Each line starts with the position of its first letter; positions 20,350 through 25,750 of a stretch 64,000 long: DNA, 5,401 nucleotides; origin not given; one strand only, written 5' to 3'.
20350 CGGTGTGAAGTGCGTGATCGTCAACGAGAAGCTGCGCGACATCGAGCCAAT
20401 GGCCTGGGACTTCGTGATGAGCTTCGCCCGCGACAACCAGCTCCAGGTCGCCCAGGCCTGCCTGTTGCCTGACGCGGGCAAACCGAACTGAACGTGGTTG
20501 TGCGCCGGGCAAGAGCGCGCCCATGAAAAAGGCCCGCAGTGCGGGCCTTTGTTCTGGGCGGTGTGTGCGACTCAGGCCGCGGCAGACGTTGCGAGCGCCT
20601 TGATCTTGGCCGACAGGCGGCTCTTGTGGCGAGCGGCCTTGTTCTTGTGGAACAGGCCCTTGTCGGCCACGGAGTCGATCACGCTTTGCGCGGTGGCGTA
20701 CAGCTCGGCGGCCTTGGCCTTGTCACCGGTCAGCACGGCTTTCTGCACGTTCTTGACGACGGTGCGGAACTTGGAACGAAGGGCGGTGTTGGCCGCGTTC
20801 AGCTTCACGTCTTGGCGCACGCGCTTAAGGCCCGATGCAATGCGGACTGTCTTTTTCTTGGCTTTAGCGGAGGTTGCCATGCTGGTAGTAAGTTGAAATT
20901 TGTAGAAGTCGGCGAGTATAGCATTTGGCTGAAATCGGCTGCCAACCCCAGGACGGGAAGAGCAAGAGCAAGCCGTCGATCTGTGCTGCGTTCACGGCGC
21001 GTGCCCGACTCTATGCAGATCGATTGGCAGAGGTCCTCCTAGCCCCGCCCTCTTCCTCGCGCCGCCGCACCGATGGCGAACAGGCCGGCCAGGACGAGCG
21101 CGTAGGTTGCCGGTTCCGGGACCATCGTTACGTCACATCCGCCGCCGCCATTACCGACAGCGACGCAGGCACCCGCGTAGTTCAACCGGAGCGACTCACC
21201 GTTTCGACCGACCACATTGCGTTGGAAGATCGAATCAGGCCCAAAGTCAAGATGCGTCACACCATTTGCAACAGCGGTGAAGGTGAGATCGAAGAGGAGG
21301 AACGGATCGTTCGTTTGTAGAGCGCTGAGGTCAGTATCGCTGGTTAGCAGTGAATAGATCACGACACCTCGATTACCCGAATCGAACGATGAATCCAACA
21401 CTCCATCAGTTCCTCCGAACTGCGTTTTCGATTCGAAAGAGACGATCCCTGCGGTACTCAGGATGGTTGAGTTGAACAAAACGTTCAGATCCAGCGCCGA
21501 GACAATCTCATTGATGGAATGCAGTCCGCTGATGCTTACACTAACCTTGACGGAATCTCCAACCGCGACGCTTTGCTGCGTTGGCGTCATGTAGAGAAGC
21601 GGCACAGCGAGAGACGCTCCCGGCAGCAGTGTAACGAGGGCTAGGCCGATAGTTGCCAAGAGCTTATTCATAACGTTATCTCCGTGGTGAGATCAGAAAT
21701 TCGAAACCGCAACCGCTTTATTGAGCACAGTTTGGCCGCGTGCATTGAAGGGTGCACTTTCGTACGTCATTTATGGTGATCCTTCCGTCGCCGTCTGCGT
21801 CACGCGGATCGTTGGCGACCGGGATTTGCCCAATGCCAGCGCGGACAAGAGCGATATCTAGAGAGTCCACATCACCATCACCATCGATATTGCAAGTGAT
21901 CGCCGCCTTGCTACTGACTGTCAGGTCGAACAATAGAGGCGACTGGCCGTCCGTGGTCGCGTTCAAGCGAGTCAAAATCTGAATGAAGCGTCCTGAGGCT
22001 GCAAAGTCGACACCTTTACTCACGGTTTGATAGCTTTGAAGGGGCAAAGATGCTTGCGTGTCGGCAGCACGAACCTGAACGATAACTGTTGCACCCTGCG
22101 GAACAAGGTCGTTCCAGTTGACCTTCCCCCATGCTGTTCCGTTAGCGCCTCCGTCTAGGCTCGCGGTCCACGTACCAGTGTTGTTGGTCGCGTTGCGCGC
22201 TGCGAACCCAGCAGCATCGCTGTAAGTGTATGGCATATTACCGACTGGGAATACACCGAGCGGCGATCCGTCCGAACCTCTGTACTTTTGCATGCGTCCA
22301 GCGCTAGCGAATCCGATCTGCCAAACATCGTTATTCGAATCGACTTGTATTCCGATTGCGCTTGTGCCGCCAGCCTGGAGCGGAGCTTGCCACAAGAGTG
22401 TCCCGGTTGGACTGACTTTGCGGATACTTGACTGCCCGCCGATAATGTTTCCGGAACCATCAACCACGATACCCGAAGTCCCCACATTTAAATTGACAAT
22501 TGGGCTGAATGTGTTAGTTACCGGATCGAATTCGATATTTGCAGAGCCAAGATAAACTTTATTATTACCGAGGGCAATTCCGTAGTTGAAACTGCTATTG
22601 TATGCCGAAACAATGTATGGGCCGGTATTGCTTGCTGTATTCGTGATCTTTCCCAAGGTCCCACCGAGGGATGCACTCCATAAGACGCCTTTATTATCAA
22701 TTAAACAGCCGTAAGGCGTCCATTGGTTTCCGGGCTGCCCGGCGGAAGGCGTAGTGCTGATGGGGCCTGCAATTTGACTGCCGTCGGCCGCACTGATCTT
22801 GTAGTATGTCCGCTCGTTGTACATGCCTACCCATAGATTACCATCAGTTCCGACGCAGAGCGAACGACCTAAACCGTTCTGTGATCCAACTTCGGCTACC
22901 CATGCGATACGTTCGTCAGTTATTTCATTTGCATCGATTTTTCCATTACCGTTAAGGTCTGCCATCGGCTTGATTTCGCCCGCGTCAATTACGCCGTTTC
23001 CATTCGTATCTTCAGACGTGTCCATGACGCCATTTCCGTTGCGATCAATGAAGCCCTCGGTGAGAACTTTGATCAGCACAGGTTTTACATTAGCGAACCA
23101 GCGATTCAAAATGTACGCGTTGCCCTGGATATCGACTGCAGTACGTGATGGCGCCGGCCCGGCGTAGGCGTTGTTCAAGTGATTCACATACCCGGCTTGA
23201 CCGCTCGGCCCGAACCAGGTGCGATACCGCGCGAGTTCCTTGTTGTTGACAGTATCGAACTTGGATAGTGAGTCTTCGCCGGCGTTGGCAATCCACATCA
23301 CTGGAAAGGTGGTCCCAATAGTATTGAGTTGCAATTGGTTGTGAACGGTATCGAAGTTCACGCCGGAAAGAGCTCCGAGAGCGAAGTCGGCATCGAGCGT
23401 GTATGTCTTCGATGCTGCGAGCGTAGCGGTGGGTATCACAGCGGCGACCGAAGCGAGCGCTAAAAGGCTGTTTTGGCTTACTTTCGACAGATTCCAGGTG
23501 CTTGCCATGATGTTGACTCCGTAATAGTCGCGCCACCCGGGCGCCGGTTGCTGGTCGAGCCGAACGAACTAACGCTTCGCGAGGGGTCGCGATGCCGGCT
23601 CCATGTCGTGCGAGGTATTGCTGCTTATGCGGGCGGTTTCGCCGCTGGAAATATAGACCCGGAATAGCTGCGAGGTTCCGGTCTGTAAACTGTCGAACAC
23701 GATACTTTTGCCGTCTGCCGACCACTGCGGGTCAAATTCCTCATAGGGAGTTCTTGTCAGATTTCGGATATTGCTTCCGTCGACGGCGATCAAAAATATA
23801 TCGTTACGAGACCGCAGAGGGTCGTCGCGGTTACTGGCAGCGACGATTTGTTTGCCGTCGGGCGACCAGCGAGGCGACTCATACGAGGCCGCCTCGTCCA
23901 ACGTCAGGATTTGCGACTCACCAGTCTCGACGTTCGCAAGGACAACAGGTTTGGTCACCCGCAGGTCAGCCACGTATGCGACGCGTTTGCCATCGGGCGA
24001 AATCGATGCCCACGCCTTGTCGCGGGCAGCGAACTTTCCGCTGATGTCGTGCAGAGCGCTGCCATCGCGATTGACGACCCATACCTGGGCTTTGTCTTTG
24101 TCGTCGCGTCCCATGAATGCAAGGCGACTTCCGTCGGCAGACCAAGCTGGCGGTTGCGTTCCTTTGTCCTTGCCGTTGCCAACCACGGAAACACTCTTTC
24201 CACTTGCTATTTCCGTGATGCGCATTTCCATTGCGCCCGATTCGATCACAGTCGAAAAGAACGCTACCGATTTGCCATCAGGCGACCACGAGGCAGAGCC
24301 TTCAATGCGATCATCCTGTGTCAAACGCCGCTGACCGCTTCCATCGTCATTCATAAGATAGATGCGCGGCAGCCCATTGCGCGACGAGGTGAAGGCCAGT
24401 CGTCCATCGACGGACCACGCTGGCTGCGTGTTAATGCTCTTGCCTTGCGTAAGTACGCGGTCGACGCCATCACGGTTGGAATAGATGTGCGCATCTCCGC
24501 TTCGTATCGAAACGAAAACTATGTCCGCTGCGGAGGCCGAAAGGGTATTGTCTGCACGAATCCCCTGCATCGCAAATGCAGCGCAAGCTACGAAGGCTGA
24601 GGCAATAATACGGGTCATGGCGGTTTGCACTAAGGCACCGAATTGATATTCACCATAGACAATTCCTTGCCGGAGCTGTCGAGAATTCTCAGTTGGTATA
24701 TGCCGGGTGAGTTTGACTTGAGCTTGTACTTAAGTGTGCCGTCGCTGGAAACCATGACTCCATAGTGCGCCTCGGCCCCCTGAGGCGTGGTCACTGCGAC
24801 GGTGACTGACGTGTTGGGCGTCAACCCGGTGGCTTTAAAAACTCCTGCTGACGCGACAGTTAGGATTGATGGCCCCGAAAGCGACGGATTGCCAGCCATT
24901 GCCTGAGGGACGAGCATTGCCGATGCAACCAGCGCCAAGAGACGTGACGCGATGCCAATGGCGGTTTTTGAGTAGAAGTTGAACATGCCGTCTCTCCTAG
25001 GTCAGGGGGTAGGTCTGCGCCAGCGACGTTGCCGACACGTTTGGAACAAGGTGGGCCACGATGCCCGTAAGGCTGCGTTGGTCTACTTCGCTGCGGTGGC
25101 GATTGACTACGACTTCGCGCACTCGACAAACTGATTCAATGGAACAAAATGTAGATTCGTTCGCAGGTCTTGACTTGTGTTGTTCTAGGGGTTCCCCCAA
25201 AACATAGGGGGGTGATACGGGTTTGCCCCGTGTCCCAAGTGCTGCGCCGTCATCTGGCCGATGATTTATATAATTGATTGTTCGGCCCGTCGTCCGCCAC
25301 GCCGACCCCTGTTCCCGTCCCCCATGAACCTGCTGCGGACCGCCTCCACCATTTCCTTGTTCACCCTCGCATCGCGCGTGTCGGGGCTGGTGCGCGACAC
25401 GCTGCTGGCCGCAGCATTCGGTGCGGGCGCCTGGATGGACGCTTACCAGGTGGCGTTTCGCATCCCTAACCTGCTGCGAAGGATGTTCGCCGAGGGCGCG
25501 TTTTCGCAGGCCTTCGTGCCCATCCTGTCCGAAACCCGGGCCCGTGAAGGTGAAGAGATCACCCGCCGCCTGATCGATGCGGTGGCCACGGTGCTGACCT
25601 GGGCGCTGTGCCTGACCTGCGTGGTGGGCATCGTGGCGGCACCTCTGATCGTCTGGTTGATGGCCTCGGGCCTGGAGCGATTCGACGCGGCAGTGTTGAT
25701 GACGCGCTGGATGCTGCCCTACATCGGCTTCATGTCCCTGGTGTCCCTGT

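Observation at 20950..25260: AT-rich ~4.3 kb insertion carrying a four-gene secreted-protein operon between rpsT and murJ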

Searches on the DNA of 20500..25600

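Call 82: search_rna_families(source=window, start=20500, end=25600, threshold=evalue, max_evalue=1)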
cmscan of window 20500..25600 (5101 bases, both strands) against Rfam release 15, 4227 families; matches with E-value up to 1: 2.
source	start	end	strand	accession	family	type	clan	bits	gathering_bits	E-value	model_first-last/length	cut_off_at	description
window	20523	20617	-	RF00506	Thr_leader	Cis-reg; leader;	-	22.8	55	0.54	1-118/118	no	Threonine operon leader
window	25546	25599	+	RF01119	sR32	Gene; snRNA; snoRNA; CD-box;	-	18.4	40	0.12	1-57/57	no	Small nucleolar RNA sR32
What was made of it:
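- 24987..25320 (-): Long 5' leader / regulatory region of the cassette, abutting the murJ upstream region (a TATAAT at 25269-25274 on the + strand). No Rfam family (call 82).
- Tried and rejected: The only hits, Thr_leader and sR32, are weak chance matches outside the leader (call 82).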

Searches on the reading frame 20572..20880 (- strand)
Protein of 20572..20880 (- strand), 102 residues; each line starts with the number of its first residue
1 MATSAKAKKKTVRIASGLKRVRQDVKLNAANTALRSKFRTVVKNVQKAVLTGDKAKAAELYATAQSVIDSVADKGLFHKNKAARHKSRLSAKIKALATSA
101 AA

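Call 3: search_protein_families(library=pfam, proteins=[window:20572-20880:-], max_evalue=0.01)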
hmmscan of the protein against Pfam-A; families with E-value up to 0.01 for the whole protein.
window:20572-20880:- (102 aa): 1 family
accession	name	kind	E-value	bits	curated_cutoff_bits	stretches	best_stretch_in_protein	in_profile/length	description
PF01649.23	Ribosomal_S20p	-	7.4e-26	91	29.5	1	14-94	3-83/83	Ribosomal protein S20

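Call 4: search_protein_families(library=ncbifam, proteins=[window:20572-20880:-], max_evalue=0.01)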
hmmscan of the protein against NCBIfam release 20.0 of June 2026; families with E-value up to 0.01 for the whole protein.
window:20572-20880:- (102 aa): 1 family
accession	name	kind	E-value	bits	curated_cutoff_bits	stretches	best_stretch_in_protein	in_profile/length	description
TIGR00029.2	S20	equivalog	3.9e-29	101.1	33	1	13-94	3-84/84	30S ribosomal protein S20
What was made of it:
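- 20572..20880 (-): rpsT (30S ribosomal protein S20), conserved left flank. Pfam Ribosomal_S20p 7e-26 and TIGR00029 4e-29 (calls 3, 4).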
